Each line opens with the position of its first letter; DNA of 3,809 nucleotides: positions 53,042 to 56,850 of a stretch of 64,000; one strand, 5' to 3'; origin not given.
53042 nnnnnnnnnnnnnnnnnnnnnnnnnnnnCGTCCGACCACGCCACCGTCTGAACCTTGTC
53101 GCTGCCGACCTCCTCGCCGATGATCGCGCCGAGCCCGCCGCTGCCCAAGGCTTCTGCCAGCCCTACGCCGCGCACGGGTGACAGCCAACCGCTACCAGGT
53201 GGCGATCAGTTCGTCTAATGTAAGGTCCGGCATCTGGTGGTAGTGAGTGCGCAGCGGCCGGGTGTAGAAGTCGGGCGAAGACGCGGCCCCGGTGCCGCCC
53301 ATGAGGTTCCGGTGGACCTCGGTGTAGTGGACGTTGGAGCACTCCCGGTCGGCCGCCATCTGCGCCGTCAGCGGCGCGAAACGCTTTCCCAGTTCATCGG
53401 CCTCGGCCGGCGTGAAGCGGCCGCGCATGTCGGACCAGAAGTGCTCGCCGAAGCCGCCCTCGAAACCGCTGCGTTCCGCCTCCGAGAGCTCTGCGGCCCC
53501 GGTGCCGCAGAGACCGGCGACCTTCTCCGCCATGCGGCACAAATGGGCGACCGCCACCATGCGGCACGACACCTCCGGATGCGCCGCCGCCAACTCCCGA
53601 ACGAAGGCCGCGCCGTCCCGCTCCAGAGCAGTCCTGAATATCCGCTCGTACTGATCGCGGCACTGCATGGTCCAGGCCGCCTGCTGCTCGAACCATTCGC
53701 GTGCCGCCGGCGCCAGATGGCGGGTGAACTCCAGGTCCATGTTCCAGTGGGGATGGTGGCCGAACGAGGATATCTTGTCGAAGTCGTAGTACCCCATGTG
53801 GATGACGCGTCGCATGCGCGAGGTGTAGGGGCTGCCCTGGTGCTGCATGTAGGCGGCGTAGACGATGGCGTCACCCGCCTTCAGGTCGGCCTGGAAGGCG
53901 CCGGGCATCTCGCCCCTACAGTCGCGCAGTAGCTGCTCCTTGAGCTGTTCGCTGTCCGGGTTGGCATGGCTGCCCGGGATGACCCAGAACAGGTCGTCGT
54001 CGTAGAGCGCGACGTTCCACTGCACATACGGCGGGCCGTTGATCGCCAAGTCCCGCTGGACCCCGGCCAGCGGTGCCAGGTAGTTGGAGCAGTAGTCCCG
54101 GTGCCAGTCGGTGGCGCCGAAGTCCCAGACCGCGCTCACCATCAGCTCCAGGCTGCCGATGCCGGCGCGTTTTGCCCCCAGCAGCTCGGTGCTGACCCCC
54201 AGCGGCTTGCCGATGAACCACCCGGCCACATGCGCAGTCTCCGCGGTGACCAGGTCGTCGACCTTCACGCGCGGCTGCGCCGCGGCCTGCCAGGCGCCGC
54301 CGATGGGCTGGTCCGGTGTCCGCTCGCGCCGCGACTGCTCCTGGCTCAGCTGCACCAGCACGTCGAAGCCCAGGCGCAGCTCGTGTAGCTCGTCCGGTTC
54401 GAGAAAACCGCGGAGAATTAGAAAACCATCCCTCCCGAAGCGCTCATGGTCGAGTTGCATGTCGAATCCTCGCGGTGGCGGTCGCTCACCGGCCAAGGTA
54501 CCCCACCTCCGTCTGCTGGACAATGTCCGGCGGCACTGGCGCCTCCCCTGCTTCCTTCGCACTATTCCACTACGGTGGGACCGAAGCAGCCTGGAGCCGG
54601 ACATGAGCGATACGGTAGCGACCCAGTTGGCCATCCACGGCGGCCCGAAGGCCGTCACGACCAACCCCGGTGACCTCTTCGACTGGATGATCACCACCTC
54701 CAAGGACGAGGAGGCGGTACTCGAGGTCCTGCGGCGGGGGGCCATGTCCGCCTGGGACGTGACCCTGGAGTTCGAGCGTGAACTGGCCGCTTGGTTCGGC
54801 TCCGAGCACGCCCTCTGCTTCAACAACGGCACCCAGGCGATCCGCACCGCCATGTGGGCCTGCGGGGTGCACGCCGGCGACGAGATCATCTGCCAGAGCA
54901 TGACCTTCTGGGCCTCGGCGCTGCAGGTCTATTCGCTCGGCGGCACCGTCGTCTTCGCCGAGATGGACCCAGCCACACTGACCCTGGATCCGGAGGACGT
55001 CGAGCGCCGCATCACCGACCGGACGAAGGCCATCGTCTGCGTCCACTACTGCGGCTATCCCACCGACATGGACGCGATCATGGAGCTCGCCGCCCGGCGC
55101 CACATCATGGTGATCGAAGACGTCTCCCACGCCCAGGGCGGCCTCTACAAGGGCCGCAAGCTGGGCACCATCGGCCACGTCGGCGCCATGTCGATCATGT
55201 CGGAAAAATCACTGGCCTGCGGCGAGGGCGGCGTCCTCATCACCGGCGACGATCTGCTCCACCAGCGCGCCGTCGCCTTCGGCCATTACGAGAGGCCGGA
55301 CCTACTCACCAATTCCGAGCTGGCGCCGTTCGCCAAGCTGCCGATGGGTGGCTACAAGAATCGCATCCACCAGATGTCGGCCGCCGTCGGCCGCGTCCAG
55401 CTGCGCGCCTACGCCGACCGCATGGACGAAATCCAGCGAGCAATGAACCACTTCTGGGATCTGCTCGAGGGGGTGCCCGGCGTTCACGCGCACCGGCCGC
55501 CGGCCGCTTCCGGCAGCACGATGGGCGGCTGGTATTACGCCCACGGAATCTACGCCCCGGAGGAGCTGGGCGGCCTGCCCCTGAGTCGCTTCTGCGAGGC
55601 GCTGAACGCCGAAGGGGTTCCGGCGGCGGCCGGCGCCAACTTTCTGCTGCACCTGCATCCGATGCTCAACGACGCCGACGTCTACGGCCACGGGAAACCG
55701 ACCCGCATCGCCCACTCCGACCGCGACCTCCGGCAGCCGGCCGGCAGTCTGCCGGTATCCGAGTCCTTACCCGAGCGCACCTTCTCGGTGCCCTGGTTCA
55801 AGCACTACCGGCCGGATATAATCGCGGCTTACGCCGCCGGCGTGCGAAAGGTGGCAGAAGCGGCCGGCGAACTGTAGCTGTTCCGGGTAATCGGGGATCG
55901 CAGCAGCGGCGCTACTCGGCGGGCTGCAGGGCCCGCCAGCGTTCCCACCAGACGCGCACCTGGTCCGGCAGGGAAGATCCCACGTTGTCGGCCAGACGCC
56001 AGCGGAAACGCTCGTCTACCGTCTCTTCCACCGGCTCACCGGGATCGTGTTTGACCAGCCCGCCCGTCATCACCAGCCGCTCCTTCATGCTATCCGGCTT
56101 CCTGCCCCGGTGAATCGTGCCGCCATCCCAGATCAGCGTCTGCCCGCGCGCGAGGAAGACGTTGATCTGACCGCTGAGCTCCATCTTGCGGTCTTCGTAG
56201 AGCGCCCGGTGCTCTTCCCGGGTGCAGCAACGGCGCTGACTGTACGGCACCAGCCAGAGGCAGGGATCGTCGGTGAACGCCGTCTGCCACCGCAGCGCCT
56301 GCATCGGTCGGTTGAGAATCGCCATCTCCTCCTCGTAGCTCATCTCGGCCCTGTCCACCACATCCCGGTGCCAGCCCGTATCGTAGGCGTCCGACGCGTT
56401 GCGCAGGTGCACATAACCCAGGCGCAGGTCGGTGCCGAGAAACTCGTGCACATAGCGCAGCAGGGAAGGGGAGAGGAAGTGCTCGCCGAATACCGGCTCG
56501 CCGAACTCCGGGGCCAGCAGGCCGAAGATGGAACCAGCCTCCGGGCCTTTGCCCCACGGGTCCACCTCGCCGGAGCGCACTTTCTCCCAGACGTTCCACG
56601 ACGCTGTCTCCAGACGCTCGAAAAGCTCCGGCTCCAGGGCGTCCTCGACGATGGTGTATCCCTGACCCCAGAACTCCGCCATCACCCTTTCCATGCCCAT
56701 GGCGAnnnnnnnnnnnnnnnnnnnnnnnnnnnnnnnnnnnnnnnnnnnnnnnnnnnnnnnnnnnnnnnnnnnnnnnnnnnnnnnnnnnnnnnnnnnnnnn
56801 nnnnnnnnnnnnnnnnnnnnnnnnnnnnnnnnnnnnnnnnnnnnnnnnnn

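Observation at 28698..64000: Ten PhyH-family Fe(II)/2-oxoglutarate dioxygenase paralogues in 36 kb, seven of them in the last 11 kb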

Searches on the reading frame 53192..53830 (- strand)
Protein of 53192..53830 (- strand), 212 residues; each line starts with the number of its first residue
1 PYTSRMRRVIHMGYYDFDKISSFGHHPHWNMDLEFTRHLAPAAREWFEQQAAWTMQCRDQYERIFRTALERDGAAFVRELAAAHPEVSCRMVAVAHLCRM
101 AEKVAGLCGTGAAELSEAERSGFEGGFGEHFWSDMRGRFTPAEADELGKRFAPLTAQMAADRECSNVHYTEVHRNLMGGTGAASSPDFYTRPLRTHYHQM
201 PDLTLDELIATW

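Call 10: search_protein_families(library=pfam, proteins=[window:53192-53830:-], max_evalue=0.001)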
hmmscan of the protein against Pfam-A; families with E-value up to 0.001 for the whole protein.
window:53192-53830:- (212 aa): 0 families

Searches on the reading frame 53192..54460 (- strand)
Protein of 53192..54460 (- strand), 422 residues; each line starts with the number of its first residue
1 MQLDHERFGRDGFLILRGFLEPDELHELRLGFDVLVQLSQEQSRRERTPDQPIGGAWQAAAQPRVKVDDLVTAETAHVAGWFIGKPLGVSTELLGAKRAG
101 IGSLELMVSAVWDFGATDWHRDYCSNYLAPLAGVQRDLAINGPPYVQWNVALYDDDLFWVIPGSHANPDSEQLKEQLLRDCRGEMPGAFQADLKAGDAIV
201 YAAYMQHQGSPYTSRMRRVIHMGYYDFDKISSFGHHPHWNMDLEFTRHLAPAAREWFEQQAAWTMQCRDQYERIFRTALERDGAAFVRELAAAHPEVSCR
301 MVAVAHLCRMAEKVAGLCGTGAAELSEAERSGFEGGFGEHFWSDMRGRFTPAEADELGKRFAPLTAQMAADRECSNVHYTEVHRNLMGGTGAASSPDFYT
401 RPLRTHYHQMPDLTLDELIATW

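Call 36: search_protein_families(library=ncbifam, proteins=[window:53192-54460:-], max_evalue=0.01)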
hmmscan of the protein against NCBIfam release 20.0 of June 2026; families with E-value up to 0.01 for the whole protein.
window:53192-54460:- (422 aa): 0 families

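Call 77: search_solved_structures(query=window:53192-54460:-, max_evalue=0.01)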
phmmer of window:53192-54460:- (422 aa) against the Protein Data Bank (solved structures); distinct sequences matched with E-value up to 0.01: 0.

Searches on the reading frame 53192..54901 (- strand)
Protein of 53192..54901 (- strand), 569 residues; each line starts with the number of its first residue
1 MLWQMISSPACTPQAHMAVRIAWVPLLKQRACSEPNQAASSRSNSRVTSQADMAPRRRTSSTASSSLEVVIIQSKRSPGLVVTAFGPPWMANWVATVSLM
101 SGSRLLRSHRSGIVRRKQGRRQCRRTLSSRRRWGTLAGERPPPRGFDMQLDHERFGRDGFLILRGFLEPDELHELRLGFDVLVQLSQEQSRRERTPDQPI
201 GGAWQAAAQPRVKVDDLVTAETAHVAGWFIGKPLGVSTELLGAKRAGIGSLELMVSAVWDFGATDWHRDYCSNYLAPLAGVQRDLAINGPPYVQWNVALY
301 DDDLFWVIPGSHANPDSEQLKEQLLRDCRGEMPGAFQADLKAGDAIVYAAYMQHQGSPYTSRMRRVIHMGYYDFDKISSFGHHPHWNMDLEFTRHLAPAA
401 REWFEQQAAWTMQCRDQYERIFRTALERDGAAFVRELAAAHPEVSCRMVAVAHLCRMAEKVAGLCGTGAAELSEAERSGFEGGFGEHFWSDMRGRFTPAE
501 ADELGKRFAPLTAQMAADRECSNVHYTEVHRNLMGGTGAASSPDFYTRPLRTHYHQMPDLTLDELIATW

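Call 3: search_protein_families(library=pfam, proteins=[window:53192-54901:-], max_evalue=0.01)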
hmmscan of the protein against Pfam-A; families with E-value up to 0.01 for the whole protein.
window:53192-54901:- (569 aa): 1 family
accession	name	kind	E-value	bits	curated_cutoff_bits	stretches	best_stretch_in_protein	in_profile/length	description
PF05721.19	PhyH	-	2.5e-09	38.2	22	1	156-365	2-211/213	Phytanoyl-CoA dioxygenase (PhyH)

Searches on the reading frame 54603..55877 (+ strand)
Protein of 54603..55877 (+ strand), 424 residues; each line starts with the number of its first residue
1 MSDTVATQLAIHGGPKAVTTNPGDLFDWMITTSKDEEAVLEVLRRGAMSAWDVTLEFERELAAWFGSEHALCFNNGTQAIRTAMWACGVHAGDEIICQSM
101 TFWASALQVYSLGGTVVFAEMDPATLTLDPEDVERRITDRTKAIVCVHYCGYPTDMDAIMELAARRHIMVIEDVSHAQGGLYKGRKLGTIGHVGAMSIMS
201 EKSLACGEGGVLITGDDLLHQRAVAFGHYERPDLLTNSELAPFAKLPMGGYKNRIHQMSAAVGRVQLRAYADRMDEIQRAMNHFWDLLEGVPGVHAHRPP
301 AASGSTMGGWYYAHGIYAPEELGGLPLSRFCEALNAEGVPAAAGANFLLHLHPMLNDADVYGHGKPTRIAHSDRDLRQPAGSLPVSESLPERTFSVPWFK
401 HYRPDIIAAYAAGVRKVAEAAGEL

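Call 10: search_protein_families(library=pfam, proteins=[window:54603-55877:+], max_evalue=0.001)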
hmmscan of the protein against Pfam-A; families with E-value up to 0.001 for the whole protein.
window:54603-55877:+ (424 aa): 4 families
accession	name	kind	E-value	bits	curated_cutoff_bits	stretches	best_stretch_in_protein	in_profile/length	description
PF01041.23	DegT_DnrJ_EryC1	-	1.4e-69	235.5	19.8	1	33-373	5-332/360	DegT/DnrJ/EryC1/StrS aminotransferase family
PF00155.27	Aminotran_1_2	-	7.8e-09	35.6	19.7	1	49-180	39-192/361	Aminotransferase class I and II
PF01053.26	Cys_Met_Meta_PP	-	0.00014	21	27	1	56-187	56-187/381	Cys/Met metabolism PLP-dependent enzyme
PF01212.27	Beta_elim_lyase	-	0.00052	19.9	27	0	54-163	34-158/288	Beta-eliminating lyase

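Call 37: search_protein_families(library=ncbifam, proteins=[window:54603-55877:+], max_evalue=0.001)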
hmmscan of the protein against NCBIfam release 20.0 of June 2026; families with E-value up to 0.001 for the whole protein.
window:54603-55877:+ (424 aa): 24 families
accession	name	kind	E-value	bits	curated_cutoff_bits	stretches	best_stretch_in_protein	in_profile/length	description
TIGR03588.1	PseC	equivalog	4e-46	157.6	423.5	1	33-295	11-283/380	UDP-4-amino-4,6-dideoxy-N-acetyl-beta-L-altrosamine transaminase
NF008658.2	PRK11658.1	equivalog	2.1e-45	155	631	1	34-292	15-275/379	UDP-4-amino-4-deoxy-L-arabinose aminotransferase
NF008687.0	PRK11706.1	equivalog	4.8e-44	150.6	375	1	31-223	9-202/375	dTDP-4-amino-4,6-dideoxygalactose transaminase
TIGR04181.1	NHT_00031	hypoth_equivalog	6.4e-42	143.7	420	1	35-305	12-293/359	LegC family aminotransferase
TIGR04427.1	PLP_DesI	equivalog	1.1e-37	130.1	650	1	32-341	27-326/390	dTDP-4-dehydro-6-deoxyglucose aminotransferase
TIGR02379.1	ECA_wecE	subfamily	1.4e-37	129.3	434.85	1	28-223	6-203/376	dTDP-4-amino-4,6-dideoxy-D-glucose transaminase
NF011936.0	PRK15407.1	equivalog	4.4e-28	98.2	423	1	48-227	61-248/440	lipopolysaccharide biosynthesis protein RfbH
NF041364.1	GntC_guanitoxin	equivalog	7.2e-07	28.4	415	1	82-174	74-174/356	guanitoxin biosynthesis PLP-dependent (S)-gamma-hydroxy-L-arginine cyclodehydratase GntC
NF006096.0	PRK08248.1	equivalog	1.1e-06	27.6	726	1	57-189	69-201/431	homocysteine synthase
NF006569.0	PRK09082.1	subfamily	3.2e-06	26.5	420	1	76-173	100-202/386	methionine aminotransferase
NF005732.0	PRK07550.1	equivalog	4.1e-05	22.8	366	1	75-173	101-205/389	aminotransferase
NF005816.0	PRK07682.1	equivalog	5.7e-05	21.9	620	1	76-173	99-202/390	aminotransferase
TIGR00858.1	bioF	equivalog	6.7e-05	21.8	426.45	1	55-217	69-235/365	8-amino-7-oxononanoate synthase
TIGR01328.1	met_gam_lyase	equivalog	0.00015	20.7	549.7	1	56-188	63-195/391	methionine gamma-lyase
NF005263.0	PRK06767.1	equivalog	0.00017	20.7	617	1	57-189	66-198/392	methionine gamma-lyase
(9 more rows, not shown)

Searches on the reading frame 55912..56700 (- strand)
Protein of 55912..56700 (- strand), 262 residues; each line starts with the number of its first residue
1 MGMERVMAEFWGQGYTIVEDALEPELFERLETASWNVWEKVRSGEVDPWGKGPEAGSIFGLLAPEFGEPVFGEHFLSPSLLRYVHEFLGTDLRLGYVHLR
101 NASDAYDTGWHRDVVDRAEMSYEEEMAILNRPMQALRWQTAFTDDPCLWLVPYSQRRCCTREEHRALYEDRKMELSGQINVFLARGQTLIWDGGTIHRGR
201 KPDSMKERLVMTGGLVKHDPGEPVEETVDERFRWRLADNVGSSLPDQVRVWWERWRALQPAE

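Call 3: search_protein_families(library=pfam, proteins=[window:55912-56700:-], max_evalue=0.01)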
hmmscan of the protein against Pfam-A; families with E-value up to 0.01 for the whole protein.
window:55912-56700:- (262 aa): 1 family
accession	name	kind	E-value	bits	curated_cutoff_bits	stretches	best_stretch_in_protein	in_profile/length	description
PF05721.19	PhyH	-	2.2e-08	35.1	22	1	13-208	4-211/213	Phytanoyl-CoA dioxygenase (PhyH)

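Call 15: find_encoding_contigs(protein=window:55912-56700:-, flank=10000, max_places=6)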
Protein window:55912-56700:- (262 aa): 11 contigs read that carry it; 6 places shown.
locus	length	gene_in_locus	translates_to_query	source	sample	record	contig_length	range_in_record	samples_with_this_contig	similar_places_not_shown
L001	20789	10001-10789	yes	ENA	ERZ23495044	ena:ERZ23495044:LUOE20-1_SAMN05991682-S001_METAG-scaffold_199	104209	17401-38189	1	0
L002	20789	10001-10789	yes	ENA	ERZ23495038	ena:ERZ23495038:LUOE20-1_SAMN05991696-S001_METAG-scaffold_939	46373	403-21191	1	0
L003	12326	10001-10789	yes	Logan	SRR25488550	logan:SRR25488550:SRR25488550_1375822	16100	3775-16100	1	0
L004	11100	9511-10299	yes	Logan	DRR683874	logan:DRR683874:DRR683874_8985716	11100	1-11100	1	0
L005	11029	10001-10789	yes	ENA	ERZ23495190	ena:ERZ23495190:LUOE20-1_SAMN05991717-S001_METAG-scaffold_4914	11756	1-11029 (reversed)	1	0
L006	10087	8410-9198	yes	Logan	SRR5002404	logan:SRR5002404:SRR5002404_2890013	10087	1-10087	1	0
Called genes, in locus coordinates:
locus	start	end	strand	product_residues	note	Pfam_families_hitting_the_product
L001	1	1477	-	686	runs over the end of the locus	PF05378:Hydant_A_N, PF01968:Hydantoinase_A, PF19278:Hydant_A_C (weak)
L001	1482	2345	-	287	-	-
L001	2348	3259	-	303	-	-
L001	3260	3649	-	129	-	-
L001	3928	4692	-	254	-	PF05721:PhyH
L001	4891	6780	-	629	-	PF20581:DUF6785, PF20580:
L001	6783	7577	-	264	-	PF05721:PhyH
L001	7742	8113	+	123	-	-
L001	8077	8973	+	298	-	-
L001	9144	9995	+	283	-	PF05721:PhyH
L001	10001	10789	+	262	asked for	PF05721:PhyH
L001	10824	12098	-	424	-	PF00155:Aminotran_1_2, PF01041:DegT_DnrJ_EryC1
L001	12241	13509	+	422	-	PF05721:PhyH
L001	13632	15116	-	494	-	PF07364:DUF1485, PF07171:MlrC_C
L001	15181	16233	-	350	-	PF02746:MR_MLE_N, PF13378:MR_MLE_C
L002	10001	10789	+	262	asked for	PF05721:PhyH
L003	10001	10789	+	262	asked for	PF05721:PhyH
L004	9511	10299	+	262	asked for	PF05721:PhyH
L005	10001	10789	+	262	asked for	PF05721:PhyH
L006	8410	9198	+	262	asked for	PF05721:PhyH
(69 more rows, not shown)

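Call 36: search_protein_families(library=ncbifam, proteins=[window:55912-56700:-], max_evalue=0.01)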
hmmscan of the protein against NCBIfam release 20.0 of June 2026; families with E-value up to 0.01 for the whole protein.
window:55912-56700:- (262 aa): 0 families
